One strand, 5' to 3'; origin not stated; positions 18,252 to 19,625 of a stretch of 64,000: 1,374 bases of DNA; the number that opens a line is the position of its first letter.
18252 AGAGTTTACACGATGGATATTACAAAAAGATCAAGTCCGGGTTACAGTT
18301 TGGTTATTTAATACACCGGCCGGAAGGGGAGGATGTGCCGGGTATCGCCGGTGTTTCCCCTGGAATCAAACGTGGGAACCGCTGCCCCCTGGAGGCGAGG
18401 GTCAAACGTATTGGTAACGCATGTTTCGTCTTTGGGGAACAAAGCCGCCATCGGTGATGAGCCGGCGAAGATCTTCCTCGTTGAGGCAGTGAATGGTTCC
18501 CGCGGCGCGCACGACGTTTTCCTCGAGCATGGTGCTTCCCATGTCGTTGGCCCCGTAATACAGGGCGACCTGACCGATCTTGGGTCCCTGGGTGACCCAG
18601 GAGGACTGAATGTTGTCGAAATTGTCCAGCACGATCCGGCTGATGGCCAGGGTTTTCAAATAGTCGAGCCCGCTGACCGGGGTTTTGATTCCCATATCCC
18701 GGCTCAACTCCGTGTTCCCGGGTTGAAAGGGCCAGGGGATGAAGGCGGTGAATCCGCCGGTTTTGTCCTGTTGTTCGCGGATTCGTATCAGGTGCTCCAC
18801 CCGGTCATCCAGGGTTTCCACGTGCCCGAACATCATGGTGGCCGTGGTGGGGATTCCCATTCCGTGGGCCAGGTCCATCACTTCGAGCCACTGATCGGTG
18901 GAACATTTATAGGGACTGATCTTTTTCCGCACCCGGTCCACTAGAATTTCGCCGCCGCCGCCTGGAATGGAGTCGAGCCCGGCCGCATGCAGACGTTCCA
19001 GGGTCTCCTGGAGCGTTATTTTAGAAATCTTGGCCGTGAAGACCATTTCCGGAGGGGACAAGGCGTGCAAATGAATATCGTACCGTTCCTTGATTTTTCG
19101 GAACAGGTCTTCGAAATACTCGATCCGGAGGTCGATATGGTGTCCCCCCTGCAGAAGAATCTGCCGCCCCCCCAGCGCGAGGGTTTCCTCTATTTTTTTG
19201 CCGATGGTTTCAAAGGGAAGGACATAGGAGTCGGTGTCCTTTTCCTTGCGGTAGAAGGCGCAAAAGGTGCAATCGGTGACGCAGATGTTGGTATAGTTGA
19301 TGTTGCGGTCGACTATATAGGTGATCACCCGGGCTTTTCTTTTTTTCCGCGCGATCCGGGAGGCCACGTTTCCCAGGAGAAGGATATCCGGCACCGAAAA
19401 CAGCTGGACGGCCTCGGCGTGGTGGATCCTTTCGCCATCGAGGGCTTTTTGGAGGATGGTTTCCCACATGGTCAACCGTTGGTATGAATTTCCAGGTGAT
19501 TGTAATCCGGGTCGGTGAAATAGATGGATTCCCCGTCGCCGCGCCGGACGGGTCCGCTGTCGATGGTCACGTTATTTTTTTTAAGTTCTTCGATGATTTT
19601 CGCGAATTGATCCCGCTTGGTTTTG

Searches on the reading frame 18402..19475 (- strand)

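Call 65: search_protein_families(library=pfam, proteins=[window:18402-19475:-], max_evalue=0.00001)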
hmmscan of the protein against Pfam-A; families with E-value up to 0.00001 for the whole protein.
window:18402-19475:- (357 aa): 2 families
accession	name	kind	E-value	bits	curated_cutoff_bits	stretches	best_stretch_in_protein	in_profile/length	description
PF19288.4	CofH_C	-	2.4e-38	131.2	27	1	241-356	3-118/125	CofH/MqnC C-terminal region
PF04055.27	Radical_SAM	-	2.7e-23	83.4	29.5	1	59-229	1-163/166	Radical SAM superfamily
